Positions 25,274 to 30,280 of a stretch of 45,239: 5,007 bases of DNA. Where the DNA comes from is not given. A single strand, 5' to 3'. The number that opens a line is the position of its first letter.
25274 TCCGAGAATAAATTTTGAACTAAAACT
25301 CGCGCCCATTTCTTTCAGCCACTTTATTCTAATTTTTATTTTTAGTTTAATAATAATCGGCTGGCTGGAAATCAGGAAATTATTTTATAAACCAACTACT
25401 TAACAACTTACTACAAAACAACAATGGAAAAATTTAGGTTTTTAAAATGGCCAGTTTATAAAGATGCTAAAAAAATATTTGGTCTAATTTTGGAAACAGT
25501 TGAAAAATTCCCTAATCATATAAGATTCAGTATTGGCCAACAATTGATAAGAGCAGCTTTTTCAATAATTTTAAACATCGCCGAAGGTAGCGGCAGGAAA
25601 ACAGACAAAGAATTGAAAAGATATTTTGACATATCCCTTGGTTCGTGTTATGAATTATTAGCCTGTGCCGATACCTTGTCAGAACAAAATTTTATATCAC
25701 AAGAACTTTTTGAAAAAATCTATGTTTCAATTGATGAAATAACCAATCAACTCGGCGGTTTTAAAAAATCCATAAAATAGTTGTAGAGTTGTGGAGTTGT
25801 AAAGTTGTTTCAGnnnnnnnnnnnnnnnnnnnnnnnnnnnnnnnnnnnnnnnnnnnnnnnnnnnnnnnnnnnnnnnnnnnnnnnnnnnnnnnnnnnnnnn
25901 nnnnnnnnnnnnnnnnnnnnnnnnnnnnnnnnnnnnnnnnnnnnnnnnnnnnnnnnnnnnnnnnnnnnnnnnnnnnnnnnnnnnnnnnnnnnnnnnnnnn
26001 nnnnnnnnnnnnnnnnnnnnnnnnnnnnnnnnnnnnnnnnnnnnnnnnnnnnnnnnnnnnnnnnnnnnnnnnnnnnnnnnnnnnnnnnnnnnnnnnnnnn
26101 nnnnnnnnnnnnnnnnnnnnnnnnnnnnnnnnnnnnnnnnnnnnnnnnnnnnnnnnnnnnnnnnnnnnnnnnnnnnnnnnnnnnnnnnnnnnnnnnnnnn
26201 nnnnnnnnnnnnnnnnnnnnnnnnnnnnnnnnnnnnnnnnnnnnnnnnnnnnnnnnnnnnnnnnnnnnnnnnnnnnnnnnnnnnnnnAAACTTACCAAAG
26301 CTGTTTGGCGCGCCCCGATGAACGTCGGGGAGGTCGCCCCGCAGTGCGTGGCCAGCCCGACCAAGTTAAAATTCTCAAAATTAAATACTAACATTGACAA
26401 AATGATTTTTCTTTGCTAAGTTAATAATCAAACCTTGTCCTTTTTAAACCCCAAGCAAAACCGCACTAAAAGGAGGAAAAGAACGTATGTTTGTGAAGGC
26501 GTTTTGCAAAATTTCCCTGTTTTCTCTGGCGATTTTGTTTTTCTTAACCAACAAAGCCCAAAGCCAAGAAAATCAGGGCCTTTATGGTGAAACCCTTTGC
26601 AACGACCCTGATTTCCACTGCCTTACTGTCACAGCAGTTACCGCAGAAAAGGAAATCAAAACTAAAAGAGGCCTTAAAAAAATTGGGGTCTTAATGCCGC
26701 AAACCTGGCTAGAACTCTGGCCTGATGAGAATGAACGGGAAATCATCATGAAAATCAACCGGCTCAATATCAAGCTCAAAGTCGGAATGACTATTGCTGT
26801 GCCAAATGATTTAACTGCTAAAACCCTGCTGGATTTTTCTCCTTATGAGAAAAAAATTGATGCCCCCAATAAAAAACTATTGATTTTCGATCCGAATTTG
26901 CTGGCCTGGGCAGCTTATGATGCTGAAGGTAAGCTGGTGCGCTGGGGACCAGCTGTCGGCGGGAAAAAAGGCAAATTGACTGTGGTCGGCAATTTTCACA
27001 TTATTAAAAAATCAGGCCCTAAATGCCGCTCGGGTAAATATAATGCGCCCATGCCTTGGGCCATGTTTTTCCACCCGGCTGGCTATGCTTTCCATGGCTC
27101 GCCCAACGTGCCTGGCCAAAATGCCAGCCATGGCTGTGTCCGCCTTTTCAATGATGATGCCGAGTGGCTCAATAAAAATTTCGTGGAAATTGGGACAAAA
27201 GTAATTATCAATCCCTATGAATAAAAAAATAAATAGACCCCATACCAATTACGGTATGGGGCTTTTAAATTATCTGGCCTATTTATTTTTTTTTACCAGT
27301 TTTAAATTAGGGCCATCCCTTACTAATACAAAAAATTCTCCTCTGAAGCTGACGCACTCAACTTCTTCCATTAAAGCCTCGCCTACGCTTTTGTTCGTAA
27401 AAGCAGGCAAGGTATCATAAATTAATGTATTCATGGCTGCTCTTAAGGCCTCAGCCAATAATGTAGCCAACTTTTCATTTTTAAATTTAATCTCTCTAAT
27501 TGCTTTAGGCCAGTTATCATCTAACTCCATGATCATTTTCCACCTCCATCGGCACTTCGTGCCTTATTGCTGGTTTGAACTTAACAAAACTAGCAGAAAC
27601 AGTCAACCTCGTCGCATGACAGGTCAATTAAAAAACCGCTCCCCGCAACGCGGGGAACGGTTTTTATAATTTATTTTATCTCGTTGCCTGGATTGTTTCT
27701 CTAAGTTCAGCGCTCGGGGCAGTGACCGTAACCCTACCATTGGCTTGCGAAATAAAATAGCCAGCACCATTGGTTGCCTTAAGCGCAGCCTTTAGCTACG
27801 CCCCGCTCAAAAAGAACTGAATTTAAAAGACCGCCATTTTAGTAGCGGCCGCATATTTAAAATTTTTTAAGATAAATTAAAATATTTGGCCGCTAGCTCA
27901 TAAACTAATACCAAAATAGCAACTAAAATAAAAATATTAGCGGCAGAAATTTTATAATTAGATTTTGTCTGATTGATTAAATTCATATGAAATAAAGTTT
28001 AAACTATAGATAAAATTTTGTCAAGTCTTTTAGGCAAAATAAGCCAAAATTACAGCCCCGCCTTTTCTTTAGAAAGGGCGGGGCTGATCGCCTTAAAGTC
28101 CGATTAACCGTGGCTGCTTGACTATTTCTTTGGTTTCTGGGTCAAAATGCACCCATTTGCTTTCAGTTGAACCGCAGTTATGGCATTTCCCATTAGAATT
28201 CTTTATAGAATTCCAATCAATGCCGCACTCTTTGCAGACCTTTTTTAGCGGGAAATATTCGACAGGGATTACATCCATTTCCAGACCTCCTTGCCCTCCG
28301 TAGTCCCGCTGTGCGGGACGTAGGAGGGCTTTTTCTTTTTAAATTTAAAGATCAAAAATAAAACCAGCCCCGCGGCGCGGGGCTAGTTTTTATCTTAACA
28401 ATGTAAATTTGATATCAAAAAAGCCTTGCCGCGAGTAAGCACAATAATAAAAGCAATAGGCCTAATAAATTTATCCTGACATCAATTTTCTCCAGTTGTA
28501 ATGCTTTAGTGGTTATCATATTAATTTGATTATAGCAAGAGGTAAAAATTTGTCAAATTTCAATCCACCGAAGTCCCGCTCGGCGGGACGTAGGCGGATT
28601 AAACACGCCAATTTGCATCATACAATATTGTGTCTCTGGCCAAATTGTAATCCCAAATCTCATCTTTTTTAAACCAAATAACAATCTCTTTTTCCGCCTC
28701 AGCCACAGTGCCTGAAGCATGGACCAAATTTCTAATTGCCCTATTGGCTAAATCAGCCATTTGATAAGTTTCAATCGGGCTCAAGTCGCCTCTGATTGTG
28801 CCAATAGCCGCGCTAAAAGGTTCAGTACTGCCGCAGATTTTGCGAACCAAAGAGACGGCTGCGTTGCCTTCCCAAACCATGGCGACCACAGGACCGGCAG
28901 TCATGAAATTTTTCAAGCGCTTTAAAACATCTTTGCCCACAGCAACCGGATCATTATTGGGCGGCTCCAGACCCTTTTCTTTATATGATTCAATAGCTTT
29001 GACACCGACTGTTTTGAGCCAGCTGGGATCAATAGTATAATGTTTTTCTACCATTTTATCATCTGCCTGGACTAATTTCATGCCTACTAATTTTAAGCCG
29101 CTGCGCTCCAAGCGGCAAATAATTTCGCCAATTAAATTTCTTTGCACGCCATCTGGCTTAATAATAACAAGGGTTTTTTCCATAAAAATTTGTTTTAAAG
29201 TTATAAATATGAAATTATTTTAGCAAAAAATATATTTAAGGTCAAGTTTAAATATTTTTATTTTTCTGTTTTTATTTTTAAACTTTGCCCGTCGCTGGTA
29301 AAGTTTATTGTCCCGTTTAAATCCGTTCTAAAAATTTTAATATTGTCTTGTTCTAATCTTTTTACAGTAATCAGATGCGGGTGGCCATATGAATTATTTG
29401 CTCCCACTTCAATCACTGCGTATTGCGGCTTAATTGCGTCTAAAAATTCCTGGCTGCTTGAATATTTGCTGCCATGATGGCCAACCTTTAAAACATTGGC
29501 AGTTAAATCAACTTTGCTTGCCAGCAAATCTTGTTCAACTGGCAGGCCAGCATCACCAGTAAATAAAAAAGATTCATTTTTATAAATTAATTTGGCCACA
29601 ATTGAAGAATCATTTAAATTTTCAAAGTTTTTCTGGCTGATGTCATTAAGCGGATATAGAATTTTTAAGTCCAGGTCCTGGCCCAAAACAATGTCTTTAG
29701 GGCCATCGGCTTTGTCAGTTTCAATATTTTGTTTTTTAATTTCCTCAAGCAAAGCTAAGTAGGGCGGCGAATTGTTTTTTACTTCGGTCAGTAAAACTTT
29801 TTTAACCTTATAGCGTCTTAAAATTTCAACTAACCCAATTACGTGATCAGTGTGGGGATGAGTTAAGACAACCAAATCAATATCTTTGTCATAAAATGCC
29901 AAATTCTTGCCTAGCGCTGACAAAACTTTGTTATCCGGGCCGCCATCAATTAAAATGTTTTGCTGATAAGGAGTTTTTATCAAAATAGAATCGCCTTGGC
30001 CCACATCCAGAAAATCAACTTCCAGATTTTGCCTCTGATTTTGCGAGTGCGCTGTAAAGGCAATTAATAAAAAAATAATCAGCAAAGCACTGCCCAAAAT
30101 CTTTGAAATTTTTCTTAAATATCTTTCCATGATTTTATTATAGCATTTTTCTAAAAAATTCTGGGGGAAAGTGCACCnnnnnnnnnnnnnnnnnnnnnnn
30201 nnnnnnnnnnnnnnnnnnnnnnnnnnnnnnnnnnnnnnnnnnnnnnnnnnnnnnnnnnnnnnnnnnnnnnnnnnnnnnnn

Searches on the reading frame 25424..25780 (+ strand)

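Call 63: search_protein_families(library=pfam, proteins=[window:25424-25780:+], max_evalue=0.01)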
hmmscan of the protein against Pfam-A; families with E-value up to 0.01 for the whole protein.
window:25424-25780:+ (118 aa): 2 families
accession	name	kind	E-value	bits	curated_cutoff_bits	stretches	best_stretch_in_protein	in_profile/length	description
PF05635.17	23S_rRNA_IVP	-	5.4e-25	88.1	33.8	1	11-111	5-105/106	23S rRNA-intervening sequence protein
PF22296.2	bAvd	-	2.2e-05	25.3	40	1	17-116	9-106/107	bAvd-like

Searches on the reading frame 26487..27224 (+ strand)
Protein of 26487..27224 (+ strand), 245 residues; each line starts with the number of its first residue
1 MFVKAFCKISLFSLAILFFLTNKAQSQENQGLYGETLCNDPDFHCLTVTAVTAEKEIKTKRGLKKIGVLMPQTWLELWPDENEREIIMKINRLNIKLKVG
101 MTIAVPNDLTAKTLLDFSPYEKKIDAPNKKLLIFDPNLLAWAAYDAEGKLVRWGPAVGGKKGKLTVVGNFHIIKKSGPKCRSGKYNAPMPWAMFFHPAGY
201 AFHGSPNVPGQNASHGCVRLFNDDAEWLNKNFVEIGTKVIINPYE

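Call 63: search_protein_families(library=pfam, proteins=[window:26487-27224:+], max_evalue=0.01)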
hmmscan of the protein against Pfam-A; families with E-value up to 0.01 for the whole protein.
window:26487-27224:+ (245 aa): 1 family
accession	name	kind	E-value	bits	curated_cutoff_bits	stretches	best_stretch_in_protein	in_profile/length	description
PF03734.19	YkuD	-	1.2e-15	58.9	23.4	1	145-241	17-146/146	L,D-transpeptidase catalytic domain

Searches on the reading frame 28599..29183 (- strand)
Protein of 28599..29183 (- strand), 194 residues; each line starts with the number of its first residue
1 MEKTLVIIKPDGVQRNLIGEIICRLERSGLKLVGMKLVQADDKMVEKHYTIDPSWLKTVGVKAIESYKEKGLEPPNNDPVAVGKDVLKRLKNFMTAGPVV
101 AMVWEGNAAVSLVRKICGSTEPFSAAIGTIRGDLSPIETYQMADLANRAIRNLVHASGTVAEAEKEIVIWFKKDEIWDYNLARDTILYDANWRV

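Call 63: search_protein_families(library=pfam, proteins=[window:28599-29183:-], max_evalue=0.01)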
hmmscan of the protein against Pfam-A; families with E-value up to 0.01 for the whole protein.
window:28599-29183:- (194 aa): 1 family
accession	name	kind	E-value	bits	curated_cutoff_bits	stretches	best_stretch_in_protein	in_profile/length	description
PF00334.24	NDK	-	1.8e-39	135.1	27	2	83-176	53-135/135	Nucleoside diphosphate kinase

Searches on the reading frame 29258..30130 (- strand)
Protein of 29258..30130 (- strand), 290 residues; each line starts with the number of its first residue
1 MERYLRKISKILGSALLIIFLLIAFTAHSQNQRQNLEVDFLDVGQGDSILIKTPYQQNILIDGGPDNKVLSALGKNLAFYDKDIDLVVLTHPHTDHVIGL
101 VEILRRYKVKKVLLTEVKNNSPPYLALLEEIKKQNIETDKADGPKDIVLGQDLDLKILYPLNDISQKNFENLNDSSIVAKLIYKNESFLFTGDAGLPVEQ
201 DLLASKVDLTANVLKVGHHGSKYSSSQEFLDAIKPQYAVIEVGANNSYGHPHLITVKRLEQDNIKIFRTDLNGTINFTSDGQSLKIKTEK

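Call 63: search_protein_families(library=pfam, proteins=[window:29258-30130:-], max_evalue=0.01)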
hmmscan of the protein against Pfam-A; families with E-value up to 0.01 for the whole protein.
window:29258-30130:- (290 aa): 3 families
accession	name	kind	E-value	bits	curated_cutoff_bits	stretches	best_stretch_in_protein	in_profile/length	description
PF00753.33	Lactamase_B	-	5.2e-23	82.4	22.7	1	42-240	2-192/196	Metallo-beta-lactamase superfamily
PF12706.13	Lactamase_B_2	-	1.1e-07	32.1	27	1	58-195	2-144/200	Beta-lactamase superfamily domain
PF25281.1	MBL_MAP1B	-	0.0009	18.8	37.6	1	44-108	29-89/279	MAP1B MBL-like domain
